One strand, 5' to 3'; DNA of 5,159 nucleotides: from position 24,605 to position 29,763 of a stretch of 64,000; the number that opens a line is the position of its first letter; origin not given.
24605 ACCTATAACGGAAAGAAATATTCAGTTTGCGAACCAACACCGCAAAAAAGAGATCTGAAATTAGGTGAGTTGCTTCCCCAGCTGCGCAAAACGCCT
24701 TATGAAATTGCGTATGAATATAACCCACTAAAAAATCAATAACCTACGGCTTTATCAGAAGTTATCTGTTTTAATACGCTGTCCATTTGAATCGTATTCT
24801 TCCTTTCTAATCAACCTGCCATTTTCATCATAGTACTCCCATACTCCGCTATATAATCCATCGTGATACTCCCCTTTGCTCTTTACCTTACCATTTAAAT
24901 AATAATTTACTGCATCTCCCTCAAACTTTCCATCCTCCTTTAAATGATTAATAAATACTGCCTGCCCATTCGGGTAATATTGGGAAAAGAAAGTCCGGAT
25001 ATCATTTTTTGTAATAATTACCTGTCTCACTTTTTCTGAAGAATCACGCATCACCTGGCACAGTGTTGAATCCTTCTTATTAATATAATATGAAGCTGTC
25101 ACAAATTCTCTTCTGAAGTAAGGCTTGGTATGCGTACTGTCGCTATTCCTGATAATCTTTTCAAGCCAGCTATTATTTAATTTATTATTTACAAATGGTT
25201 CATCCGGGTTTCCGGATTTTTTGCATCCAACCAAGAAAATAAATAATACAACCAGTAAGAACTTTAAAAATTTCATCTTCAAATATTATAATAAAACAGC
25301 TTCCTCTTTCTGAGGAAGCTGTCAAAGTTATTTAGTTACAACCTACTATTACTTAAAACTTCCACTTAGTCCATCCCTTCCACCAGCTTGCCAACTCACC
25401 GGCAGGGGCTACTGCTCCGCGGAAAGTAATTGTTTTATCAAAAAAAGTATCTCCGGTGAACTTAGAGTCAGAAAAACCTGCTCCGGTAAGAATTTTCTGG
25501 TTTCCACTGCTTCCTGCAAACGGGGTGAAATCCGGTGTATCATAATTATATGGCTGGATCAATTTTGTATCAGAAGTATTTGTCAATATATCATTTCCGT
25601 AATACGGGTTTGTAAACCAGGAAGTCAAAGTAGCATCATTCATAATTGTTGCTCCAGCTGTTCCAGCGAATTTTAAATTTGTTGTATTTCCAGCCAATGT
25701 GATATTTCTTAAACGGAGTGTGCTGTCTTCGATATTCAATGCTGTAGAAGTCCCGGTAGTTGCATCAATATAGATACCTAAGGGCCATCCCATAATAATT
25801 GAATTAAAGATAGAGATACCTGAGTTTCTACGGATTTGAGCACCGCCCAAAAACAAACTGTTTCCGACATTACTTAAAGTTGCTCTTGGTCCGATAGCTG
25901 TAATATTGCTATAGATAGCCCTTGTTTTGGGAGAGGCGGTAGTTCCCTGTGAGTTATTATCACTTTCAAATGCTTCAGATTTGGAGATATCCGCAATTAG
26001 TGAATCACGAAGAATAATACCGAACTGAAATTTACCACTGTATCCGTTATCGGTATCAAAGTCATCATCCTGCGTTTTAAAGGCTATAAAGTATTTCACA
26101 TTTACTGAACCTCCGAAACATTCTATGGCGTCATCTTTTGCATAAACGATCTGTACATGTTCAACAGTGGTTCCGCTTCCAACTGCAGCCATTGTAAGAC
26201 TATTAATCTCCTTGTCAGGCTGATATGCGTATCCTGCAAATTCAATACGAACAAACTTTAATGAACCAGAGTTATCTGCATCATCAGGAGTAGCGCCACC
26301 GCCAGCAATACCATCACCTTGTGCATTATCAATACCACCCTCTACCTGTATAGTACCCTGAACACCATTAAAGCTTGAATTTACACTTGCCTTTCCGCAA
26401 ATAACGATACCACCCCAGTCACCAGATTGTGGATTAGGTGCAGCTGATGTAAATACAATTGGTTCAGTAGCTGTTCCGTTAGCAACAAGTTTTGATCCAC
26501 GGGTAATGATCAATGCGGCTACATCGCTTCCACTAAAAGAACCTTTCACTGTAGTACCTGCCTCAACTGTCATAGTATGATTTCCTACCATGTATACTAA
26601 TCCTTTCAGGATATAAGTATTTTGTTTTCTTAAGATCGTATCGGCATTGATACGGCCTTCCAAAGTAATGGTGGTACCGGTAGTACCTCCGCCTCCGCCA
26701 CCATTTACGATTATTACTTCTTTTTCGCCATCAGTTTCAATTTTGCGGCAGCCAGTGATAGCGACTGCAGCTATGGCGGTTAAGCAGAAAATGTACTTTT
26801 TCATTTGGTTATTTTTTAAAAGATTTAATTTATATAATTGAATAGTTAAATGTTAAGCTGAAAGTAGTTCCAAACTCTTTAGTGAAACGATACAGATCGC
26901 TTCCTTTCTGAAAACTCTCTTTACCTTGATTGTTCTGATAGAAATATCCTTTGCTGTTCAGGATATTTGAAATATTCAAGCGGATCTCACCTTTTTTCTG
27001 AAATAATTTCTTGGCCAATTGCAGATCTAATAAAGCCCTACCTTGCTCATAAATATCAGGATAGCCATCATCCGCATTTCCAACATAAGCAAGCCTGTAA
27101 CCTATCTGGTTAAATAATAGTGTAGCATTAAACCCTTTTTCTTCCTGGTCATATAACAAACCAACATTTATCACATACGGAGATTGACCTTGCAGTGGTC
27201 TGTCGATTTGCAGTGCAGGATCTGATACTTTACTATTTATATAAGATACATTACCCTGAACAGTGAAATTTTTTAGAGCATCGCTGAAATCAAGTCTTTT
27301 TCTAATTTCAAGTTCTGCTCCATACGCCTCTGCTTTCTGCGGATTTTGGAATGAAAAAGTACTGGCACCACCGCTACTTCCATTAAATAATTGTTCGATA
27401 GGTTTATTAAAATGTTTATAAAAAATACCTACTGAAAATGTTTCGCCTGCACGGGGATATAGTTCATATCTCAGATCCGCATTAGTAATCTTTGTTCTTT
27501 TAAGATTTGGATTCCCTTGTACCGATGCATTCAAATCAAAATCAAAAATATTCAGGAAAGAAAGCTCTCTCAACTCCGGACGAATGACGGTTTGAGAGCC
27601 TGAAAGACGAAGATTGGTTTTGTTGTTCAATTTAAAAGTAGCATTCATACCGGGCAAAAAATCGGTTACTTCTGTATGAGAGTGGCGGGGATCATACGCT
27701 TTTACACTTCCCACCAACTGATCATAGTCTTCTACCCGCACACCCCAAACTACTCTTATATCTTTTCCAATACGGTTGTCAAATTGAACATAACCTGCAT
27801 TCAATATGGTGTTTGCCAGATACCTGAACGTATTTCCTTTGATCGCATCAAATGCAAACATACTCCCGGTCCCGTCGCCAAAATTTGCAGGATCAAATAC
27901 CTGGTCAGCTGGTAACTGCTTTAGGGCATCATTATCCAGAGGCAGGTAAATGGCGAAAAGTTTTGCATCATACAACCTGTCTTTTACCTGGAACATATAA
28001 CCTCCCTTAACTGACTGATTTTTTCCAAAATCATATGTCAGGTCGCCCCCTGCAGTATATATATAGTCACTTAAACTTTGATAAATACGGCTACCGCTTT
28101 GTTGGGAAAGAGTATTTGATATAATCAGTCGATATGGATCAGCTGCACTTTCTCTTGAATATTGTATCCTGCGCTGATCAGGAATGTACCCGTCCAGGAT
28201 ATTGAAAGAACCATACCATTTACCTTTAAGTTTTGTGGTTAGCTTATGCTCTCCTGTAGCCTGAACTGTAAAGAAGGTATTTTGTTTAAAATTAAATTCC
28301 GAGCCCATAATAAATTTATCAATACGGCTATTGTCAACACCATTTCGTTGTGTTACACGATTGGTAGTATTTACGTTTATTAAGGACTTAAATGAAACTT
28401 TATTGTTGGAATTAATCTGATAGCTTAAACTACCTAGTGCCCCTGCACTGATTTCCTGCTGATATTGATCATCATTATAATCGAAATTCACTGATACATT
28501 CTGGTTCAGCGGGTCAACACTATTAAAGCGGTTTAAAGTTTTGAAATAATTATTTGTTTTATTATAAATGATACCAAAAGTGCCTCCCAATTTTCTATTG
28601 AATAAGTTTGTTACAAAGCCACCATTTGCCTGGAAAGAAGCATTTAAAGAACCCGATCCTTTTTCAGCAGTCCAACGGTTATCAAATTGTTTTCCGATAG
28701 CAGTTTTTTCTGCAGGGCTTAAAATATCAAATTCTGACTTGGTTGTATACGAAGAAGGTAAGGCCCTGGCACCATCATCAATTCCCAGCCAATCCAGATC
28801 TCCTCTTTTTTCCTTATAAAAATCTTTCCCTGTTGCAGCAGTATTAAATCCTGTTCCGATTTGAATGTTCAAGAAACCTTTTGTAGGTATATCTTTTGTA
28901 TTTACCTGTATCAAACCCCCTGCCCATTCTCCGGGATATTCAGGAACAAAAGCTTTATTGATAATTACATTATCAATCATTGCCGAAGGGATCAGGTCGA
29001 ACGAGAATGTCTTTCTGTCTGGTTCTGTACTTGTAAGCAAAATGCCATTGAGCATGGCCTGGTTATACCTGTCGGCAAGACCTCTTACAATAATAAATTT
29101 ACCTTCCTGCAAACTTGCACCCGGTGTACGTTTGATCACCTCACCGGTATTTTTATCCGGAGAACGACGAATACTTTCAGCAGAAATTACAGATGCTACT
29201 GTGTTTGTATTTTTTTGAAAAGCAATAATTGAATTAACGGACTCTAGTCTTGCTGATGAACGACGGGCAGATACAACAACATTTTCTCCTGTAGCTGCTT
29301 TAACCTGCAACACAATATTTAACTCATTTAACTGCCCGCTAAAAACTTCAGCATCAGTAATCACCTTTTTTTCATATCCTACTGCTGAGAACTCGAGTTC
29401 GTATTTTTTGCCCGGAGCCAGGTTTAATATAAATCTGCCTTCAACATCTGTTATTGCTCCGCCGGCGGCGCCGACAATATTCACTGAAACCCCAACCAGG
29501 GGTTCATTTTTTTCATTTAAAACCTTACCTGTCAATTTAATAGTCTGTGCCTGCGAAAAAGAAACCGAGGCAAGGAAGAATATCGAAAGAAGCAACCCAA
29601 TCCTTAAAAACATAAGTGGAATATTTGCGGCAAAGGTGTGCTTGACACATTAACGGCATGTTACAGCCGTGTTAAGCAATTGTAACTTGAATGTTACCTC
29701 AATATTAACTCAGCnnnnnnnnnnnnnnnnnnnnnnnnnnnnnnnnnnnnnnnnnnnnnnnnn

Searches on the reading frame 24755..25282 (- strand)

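Call 7: search_protein_families(library=pfam, proteins=[window:24755-25282:-], max_evalue=0.01)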
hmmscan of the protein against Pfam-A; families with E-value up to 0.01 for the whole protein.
window:24755-25282:- (175 aa): 1 family
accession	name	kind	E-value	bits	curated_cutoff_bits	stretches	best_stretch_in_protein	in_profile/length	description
PF07661.19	MORN_2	-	3.8e-08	33.1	29.6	0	121-141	2-22/22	MORN repeat variant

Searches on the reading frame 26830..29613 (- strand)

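Call 7: search_protein_families(library=pfam, proteins=[window:26830-29613:-], max_evalue=0.01)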
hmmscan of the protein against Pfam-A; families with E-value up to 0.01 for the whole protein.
window:26830-29613:- (927 aa): 6 families
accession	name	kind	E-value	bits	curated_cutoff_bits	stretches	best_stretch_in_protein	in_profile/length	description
PF14905.12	OMP_b-brl_3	-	6.1e-29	101.7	27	1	577-908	89-397/408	Outer membrane protein beta-barrel family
PF00593.30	TonB_dep_Rec_b-barrel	-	2.3e-25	90.8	27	1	427-884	42-436/436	TonB dependent receptor-like, beta-barrel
PF13715.12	CarbopepD_reg_2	-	8.1e-14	51.9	32.2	1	27-114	1-88/88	CarboxypepD_reg-like domain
PF13620.12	CarboxypepD_reg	-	4.9e-13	49.7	32.3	1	27-103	2-82/82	Carboxypeptidase regulatory-like domain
PF07715.20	Plug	-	1.6e-09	38.7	23.9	1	134-220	3-92/107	TonB-dependent Receptor Plug Domain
PF25020.1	TTR_TEN1-4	-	0.00066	20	27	1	24-83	6-67/86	Teneurin TTR-like domain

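Call 33: search_protein_families(library=ncbifam, proteins=[window:26830-29613:-], max_evalue=0.00001)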
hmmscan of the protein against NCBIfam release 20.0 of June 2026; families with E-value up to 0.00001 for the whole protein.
window:26830-29613:- (927 aa): 2 families
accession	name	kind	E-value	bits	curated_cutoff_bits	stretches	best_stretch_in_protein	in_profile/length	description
TIGR01782.1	TonB-Xanth-Caul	subfamily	1.7e-61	208.6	310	1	125-925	12-867/868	TonB-dependent receptor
TIGR04056.1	OMP_RagA_SusC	subfamily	7.3e-17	61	368.25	1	25-124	1-93/981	SusC/RagA family TonB-linked outer membrane protein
